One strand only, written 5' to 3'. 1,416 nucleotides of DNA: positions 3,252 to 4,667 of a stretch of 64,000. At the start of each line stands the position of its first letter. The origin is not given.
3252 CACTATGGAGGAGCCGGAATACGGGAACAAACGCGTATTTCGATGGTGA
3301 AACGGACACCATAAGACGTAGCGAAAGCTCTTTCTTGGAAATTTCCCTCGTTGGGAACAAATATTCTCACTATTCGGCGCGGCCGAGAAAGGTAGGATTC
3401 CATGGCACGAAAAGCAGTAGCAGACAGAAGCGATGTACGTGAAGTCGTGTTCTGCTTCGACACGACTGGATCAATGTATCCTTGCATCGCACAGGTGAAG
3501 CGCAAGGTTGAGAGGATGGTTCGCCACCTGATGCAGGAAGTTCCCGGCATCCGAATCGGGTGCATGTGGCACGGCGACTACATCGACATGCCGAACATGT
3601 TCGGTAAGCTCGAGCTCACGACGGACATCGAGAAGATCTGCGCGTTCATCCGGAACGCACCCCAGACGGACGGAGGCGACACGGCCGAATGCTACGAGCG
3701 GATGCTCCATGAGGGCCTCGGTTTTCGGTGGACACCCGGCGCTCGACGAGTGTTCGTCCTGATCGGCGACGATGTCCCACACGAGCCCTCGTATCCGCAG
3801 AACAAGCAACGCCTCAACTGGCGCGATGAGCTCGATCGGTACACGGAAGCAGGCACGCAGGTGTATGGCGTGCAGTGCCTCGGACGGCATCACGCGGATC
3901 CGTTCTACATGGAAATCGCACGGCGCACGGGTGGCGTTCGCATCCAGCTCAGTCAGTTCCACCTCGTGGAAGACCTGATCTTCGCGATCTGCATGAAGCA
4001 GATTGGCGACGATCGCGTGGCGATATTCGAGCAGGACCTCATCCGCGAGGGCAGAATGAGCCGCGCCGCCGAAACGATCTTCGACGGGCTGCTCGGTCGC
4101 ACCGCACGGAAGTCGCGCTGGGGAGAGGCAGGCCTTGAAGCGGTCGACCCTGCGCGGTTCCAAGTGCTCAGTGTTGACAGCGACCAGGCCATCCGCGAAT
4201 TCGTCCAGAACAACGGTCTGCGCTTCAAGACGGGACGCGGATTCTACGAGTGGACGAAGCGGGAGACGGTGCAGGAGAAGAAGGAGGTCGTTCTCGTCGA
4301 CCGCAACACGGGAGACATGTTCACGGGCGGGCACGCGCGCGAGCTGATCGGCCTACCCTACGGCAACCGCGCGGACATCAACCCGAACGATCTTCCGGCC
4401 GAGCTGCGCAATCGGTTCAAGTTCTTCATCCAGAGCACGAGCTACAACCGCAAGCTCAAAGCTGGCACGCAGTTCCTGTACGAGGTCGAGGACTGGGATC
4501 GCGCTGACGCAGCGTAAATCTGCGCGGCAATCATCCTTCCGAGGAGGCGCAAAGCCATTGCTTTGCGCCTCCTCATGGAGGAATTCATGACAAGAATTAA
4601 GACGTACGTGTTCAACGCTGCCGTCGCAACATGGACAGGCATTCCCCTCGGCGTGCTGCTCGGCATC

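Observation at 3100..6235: GC-rich foreign cassette in an archaeal genome: vWA(MIDAS) protein + membrane HExxH protein + bacterial-type PilT ATPase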

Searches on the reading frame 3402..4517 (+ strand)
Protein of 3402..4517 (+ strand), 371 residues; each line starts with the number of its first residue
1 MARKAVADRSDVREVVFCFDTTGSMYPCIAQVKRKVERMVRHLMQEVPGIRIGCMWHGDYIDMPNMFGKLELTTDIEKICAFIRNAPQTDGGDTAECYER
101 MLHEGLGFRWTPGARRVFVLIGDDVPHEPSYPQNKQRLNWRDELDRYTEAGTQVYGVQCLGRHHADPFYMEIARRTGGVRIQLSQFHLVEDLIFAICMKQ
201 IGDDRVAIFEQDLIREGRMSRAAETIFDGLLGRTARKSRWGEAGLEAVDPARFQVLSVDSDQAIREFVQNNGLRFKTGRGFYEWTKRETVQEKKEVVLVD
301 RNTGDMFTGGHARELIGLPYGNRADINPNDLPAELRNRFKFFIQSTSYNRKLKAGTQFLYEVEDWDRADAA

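Call 7: search_protein_families(library=pfam, proteins=[window:3402-4517:+], max_evalue=0.1)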
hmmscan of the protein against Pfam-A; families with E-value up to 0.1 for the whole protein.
window:3402-4517:+ (371 aa): 2 families
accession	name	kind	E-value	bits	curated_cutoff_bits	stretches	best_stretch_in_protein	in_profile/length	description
PF25106.1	VWA_4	-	2.4e-06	27.7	27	1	15-103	2-86/169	von Willebrand factor A domain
PF13519.12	VWA_2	-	0.00061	20.8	27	1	15-121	1-103/107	von Willebrand factor type A domain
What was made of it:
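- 3402..4517 (+): Gene 1: cytoplasmic vWA-domain protein (371 aa). It has a DxTxS MIDAS variant and a roughly 130-aa C-terminal domain of unknown fold. Pfam VWA_4 scores 27.7 bits (cut-off 27) and VWA_2 20.8 bits (call 7).
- On vWA domain with MIDAS: Pfam VWA_4 scores 27.7 bits against a cut-off of 27 (call 7).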

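Call 8: search_protein_families(library=ncbifam, proteins=[window:3402-4517:+], max_evalue=0.1)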
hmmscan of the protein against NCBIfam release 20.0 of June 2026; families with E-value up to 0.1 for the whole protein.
window:3402-4517:+ (371 aa): 0 families

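Call 9: search_protein_families(library=padloc, proteins=[window:3402-4517:+], max_evalue=0.1)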
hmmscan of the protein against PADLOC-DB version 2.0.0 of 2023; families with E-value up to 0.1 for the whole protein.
window:3402-4517:+ (371 aa): 0 families
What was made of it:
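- PADLOC gives no system-level hit (call 9).
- Tried and rejected: PADLOC was negative (call 9).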

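Call 10: search_protein_families(library=phrogs, proteins=[window:3402-4517:+], max_evalue=0.01)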
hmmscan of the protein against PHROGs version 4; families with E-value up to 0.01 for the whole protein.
window:3402-4517:+ (371 aa): 1 family
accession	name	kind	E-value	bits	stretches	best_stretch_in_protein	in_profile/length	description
phrog_26613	-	unknown function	1.2e-16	62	1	245-360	234-343/345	-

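Call 11: find_homologous_proteins(query=window:3402-4517:+)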
Query window:3402-4517:+ (371 aa): 946 proteins with E <= 0.001 among 4979 candidates; the best 120 are listed.
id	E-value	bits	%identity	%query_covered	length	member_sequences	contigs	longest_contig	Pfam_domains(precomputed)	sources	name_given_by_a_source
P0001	4.8e-256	867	100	100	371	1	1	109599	PF25106.2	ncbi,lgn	-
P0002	2.7e-121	423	54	95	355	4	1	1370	PF25106.2,PF13519.13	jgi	jgi:hypothetical protein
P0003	2.8e-119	417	53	95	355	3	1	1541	PF25106.2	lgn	-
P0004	8.7e-119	415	54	95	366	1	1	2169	PF25106.2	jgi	jgi:hypothetical protein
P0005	9.1e-119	415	54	95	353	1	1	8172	PF25106.2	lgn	-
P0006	4.1e-118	413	52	95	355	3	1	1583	PF25106.2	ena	-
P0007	6.4e-118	412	51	95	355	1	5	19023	PF25106.2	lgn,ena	-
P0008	7.6e-118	412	52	95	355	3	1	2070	PF25106.2,PF13519.13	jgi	jgi:hypothetical protein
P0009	1.1e-117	412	52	95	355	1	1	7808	PF25106.2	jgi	jgi:hypothetical protein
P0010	1.1e-117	412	52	95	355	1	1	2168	PF25106.2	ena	-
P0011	1.2e-117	411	54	96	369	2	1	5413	PF25106.2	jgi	jgi:hypothetical protein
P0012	1.3e-117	411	52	95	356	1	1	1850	PF25106.2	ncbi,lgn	-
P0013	1.3e-117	411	50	99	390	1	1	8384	PF00092.35,PF25106.2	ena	-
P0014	1.7e-117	411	53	95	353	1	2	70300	PF25106.2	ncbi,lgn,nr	ncbi:vWA domain-containing protein [Oscillatoria amoena NRMC-F 0135]|nr:vWA domain-containing protei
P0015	2.1e-117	411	52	95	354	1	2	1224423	PF25106.2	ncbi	-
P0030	1.2e-116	408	53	95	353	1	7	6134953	PF25106.2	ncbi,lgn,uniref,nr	ncbi:VWA domain-containing protein [Desertifilum sp. FACHB-1129]|uniref:VWFA domain-containing prote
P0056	1.5e-114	401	51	100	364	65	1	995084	-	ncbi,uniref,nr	ncbi:vWA domain-containing protein [Myxococcus sp. XM-1-1-1]|uniref:vWA domain-containing protein n=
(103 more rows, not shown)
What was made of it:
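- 3402..4517 (+): The best homologues are bacterial, at 50-54% identity (call 11).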

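Call 12: find_encoding_contigs(protein=P0001, flank=10000, max_places=4)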
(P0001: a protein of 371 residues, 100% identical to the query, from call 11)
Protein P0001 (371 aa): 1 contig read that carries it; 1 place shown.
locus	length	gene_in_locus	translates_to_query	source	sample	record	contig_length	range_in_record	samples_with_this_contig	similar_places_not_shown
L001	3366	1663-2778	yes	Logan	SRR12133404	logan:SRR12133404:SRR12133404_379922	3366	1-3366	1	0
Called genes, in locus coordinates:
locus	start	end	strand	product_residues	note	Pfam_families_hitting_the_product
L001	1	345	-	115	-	?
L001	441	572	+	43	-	-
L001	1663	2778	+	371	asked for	PF25106:VWA_4 (weak)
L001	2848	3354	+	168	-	PF11667:DUF3267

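Call 13: find_encoding_contigs(protein=P0030, flank=8000, max_places=3)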
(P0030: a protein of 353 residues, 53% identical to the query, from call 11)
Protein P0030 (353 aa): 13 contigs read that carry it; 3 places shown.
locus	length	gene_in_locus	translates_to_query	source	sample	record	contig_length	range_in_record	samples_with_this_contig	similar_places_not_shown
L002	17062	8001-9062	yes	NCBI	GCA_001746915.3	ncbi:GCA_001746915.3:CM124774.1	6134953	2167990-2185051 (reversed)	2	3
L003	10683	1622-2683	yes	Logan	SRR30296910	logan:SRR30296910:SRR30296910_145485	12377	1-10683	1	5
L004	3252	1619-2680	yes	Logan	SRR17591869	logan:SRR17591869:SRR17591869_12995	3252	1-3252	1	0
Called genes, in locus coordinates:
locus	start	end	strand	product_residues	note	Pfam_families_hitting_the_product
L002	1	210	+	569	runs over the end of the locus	PF13167:GTP-bdg_N, PF16360:GTP-bdg_M, PF01926:MMR_HSR1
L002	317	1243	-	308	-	-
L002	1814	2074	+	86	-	PF00462:Glutaredoxin, PF13417:GST_N_3 (weak)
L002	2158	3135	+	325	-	PF02951:GSH-S_N, PF02955:GSH-S_ATP, PF08443:RimK, PF14398:ATPgrasp_YheCD (weak)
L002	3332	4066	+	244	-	PF00578:AhpC-TSA, PF08534:Redoxin, PF00462:Glutaredoxin, PF13417:GST_N_3, PF13409:GST_N_2 (weak)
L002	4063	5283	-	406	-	PF05239:PRC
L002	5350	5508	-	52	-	-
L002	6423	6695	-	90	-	-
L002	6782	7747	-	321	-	PF03009:GDPD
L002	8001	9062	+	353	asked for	PF25106:VWA_4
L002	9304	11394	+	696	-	PF22745:Nlig-Ia, PF01653:DNA_ligase_aden, PF03120:OB_DNA_ligase, PF03119:DNA_ligase_ZBD, PF14520:HHH_5, PF12826:HHH_2, PF00533:BRCT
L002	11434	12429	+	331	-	PF14261:DUF4351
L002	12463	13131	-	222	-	-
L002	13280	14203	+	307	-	PF00892:EamA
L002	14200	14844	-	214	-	-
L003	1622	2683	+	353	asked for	PF25106:VWA_4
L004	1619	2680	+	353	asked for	PF25106:VWA_4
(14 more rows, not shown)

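Call 14: find_encoding_contigs(protein=P0056, flank=8000, max_places=3)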
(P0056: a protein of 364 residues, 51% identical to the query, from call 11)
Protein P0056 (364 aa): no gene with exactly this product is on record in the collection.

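Call 18: search_dna_similar(query=window:3402-4517:+, collection=phages, mode=protein, max_evalue=0.001)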
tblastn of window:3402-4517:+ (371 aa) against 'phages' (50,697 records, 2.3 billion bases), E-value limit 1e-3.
Records with a match: 53; places in all: 53; records where one place covers at least 80% of the query: 2.
Best place of each record, by identity: <60% 53.
By first word of the organism name: Bacteroides 27; uncultured 7; Streptomyces 7; Mycobacterium 4; IAS 2; Caulobacter 2; Virus 1; Rhizobium 1; Kehishuvirus 1; Synechococcus 1.
By host as written in the record: Bacteroides intestinalis DSM 108646 25; - 8; Streptomyces lividans JI 1326 4; Bacteroides intestinalis APC919/174 2; Homo sapiens 2; Mycobacterium smegmatis mc2 155 2; Caulobacter crescentus CB15 2; Streptomyces scabiei RL-34 2; and 6 more.
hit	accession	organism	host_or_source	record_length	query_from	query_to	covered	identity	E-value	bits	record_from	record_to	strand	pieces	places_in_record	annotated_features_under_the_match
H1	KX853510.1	Virus Rctr197k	enrichment culture DAMO/AAA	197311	14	368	96%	48.7%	3e-108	353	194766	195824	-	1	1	conserved hypothetical protein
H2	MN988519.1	Rhizobium phage RHph_I1_18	Rhizobium phaseoli I1_18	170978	14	363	94%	41.5%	3e-74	256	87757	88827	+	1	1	Von Willebrand factor type A domain-containing protein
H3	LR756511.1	uncultured phage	metagenomic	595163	1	230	62%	38.3%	8e-44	167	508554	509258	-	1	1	record has no annotation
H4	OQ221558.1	Bacteroides phage PhiCrAssBcn23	Bacteroides intestinalis DSM 108646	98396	14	209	53%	31.3%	3e-20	99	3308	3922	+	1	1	Von Willebrand factor type A-like domain containing protein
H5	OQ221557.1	Bacteroides phage PhiCrAssBcn22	Bacteroides intestinalis DSM 108646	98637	14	209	53%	31.3%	3e-20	99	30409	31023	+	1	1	Von Willebrand factor type A-like domain containing protein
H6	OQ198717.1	Kehishuvirus sp. 'tikkala'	Bacteroides cellulosilyticus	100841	14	209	53%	31.3%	4e-20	98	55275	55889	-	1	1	von Willebrand factor type A-like domain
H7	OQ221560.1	Bacteroides phage PhiCrAssBcn25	Bacteroides intestinalis DSM 108646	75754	14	213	54%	30.2%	3e-18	92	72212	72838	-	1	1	Von Willebrand factor type A-like domain containing protein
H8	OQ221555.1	Bacteroides phage PhiCrAssBcn20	Bacteroides intestinalis DSM 108646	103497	14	213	54%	30.2%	3e-18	92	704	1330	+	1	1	Von Willebrand factor type A-like domain containing protein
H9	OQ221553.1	Bacteroides phage PhiCrAssBcn18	Bacteroides intestinalis DSM 108646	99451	14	209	53%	30.8%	5e-18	92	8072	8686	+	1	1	Von Willebrand factor type A-like domain containing protein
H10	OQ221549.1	Bacteroides phage PhiCrAssBcn14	Bacteroides intestinalis DSM 108646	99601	14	209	53%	30.8%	5e-18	92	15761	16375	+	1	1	Von Willebrand factor type A-like domain containing protein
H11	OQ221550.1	Bacteroides phage PhiCrAssBcn15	Bacteroides intestinalis DSM 108646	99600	14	209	53%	30.8%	5e-18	92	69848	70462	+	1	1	Von Willebrand factor type A-like domain containing protein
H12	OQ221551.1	Bacteroides phage PhiCrAssBcn16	Bacteroides intestinalis DSM 108646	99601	14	209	53%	30.8%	5e-18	92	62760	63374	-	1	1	Von Willebrand factor type A-like domain containing protein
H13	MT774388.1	uncultured phage cr112_1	human feces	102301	14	213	54%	29.9%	1e-17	91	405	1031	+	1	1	hypothetical protein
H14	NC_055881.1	uncultured phage cr112_1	human feces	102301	14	213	54%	29.9%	1e-17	91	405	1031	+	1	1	hypothetical protein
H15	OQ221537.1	Bacteroides phage PhiCrAssBcn2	Bacteroides intestinalis DSM 108646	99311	14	213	54%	29.8%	5e-18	92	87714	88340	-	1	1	Von Willebrand factor type A-like domain containing protein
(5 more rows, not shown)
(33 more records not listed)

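Call 20: get_annotated_region(hit=H1, flank=8000)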
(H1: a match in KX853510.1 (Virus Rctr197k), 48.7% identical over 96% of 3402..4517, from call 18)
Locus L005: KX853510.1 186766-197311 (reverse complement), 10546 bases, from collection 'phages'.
description: Virus Rctr197k, partial genome.
organism: Virus Rctr197k (NCBI taxid 1924548)
taxonomy: Viruses; Duplodnaviria; Heunggongvirae; Uroviricota; Caudoviricetes
host: -; source: enrichment culture DAMO/AAA; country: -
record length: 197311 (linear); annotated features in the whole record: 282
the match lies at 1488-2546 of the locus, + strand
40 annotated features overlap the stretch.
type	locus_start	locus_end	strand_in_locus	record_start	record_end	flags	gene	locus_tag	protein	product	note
CDS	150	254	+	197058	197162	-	-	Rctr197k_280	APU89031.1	hypothetical protein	-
CDS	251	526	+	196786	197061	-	-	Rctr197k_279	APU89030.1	hypothetical protein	-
CDS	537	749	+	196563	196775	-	-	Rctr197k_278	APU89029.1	hypothetical protein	-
CDS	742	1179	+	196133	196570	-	-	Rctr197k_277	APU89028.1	hypothetical protein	-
CDS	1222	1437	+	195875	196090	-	-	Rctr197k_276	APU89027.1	hypothetical protein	-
CDS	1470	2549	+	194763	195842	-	-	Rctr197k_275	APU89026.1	conserved hypothetical protein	-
CDS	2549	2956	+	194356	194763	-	-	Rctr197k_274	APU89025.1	hypothetical protein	-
CDS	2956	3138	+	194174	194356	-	-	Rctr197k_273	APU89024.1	hypothetical protein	-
CDS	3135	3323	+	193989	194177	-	-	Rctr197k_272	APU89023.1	hypothetical protein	-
CDS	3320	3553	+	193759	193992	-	-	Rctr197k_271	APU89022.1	hypothetical protein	-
CDS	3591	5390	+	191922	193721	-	-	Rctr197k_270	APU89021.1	putative HNH endonuclease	-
CDS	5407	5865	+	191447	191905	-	-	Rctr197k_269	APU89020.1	HAD hydrolase-like protein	-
CDS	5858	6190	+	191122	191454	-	-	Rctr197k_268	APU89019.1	hypothetical protein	-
CDS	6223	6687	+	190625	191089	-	-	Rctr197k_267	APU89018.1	hypothetical protein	-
tRNA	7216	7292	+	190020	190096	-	-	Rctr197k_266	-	tRNA-Lys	tRNA-Lys(ctt)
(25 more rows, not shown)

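Call 21: get_annotated_region(hit=H2, flank=6000)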
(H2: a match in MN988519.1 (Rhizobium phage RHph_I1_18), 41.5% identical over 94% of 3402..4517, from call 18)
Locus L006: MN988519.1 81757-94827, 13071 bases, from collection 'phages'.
description: Rhizobium phage RHph_I1_18, complete genome.
organism: Rhizobium phage RHph_I1_18 (NCBI taxid 2509726)
taxonomy: Viruses; Duplodnaviria; Heunggongvirae; Uroviricota; Caudoviricetes
host: Rhizobium phaseoli I1_18; source: agricultural lands; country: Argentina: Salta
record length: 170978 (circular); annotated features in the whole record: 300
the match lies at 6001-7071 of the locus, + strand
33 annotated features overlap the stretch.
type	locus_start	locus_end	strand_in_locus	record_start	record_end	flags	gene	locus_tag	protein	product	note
CDS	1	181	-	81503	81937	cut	-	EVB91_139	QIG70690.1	hypothetical protein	-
CDS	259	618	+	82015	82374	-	-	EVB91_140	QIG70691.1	hypothetical protein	-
CDS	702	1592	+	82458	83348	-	-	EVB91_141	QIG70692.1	transporter substrate-binding protein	-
CDS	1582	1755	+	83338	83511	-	-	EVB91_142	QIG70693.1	hypothetical protein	-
CDS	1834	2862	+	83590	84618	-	-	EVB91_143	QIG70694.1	RNA ligase 2 protein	-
CDS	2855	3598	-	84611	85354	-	-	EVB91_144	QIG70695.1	putative homing endonuclease protein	-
CDS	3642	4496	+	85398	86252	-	-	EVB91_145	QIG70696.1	thymidylate synthase protein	GO_function: GO:0004799 - thymidylate synthase activity; GO_process: GO:0006231 - dTMP biosynthetic process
CDS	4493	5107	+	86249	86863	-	-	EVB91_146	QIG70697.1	dihydrofolate reductase protein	GO_function: GO:0016491 - oxidoreductase activity; GO_function: GO:0050661 - NADP binding; GO_process: GO:0009165 - ...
CDS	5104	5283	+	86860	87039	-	-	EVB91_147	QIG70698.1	hypothetical protein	-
CDS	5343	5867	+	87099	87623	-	-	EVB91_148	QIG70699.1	putative 5'3'-deoxyribonucleotidase protein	GO_function: GO:0016791 - phosphatase activity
CDS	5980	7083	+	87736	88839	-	-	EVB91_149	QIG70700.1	Von Willebrand factor type A domain-containing protein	-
CDS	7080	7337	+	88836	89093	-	-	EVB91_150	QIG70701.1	hypothetical protein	-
CDS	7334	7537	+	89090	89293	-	-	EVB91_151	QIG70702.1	hypothetical protein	-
CDS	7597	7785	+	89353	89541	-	-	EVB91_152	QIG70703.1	hypothetical protein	-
CDS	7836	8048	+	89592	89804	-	-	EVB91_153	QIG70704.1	hypothetical protein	-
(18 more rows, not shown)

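Call 32: find_related_loci(query=A1, collection=genome_contigs, flank=10000)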
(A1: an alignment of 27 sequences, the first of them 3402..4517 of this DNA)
Query A1 (371 aa) in genome_contigs; peptide patterns used: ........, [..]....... (x = any residue, [..] = any of these).
331 stretches matched a pattern; 315 encode a relative of the query (tblastn E <= 1e-3); the best 80 are kept; 80 distinct loci.
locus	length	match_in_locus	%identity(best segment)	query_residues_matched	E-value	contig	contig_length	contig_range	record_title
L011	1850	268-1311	52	14-365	4e-133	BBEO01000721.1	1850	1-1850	Byssovorax cruenta JCM 12614 DNA, contig: JCM12614.contig00721, whole genome shotgun sequence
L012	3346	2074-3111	53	14-365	4e-128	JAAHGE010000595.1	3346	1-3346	MAG: Desertifilum sp. SIO1I2 1I2_NODE_595, whole genome shotgun sequence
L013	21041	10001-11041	51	14-365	2e-123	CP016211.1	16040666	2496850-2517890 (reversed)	Minicystis rosea strain DSM 24000 chromosome, complete genome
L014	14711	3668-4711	51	14-367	2e-122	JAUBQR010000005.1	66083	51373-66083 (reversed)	Microcoleus sp. Pol12B4 NODE_45_length_66083_cov_24.975654, whole genome shotgun sequence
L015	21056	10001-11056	53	14-371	1e-121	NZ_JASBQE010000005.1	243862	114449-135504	Polyangium sp. 15x6 NODE_5_length_243862_cov_15.494426, whole genome shotgun sequence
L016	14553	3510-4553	51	14-367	8e-122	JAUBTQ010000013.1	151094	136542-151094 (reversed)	Microcoleus sp. BROC3 NODE_41_length_151094_cov_21.673957, whole genome shotgun sequence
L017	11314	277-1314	53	14-365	7e-122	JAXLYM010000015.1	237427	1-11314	MAG: Polyangiaceae bacterium isolate STL-MYX13 C2.77.fa-15, whole genome shotgun sequence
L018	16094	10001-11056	52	14-371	1e-121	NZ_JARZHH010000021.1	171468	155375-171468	Polyangium sp. 6x1 NODE_21_length_171468_cov_22.987405, whole genome shotgun sequence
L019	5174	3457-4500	50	14-367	8e-122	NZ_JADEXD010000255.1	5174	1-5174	Tychonema sp. LEGE 07203 NODE_645_length_5174_cov_4.931075, whole genome shotgun sequence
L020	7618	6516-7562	54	14-368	3e-121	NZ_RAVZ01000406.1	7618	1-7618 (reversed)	Corallococcus terminator strain CA054A NODE_406_7618_cov_26.9031, whole genome shotgun sequence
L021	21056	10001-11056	53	14-371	3e-121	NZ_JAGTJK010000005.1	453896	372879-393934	Polyangium jinanense strain SDU13 Scaffold5, whole genome shotgun sequence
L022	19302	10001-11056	52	14-371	4e-121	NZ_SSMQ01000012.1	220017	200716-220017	Polyangium fumosum strain DSM 14668 Scaffold12_1, whole genome shotgun sequence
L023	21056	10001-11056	53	14-371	4e-121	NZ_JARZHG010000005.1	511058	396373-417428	Polyangium sp. y55x31 NODE_5_length_511058_cov_17.429359, whole genome shotgun sequence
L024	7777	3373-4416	50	14-367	5e-121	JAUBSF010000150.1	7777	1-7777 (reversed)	Microcoleus sp. K4-B3 NODE_407_length_7777_cov_48.893766, whole genome shotgun sequence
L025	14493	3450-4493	51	14-367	7e-121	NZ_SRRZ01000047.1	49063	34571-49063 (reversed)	Microcoleus asticus IPMA8 template.sbt_47, whole genome shotgun sequence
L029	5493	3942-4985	50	14-367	8e-121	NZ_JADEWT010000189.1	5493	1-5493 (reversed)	Tychonema sp. LEGE 06208 NODE_189_length_5493_cov_18.6388, whole genome shotgun sequence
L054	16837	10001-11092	50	1-368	8e-119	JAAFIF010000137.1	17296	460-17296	MAG: Myxococcales bacterium isolate bin23.maxbin.ball.042 WN_Myxococcales_1_scaffold_239, whole genome shotgun sequence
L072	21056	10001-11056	51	14-371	4e-118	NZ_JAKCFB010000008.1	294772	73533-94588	Myxococcus dinghuensis strain K15C18031901 gnl_BDEABKDG_8, whole genome shotgun sequence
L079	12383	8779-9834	49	10-367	6e-118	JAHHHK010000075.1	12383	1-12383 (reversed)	MAG: Komarekiella atlantica HA4396-MV6 scaffold_898_c1, whole genome shotgun sequence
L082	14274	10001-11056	49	10-367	5e-118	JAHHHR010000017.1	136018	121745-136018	MAG: Nostoc desertorum CM1-VF14 scaffold_160_c1, whole genome shotgun sequence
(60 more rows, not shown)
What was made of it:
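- Those that carry a source name are cyanobacteria, Myxococcota, Planctomycetota and Thioploca, and the best 80 of 315 GTDB loci are all bacterial (calls 11, 32).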
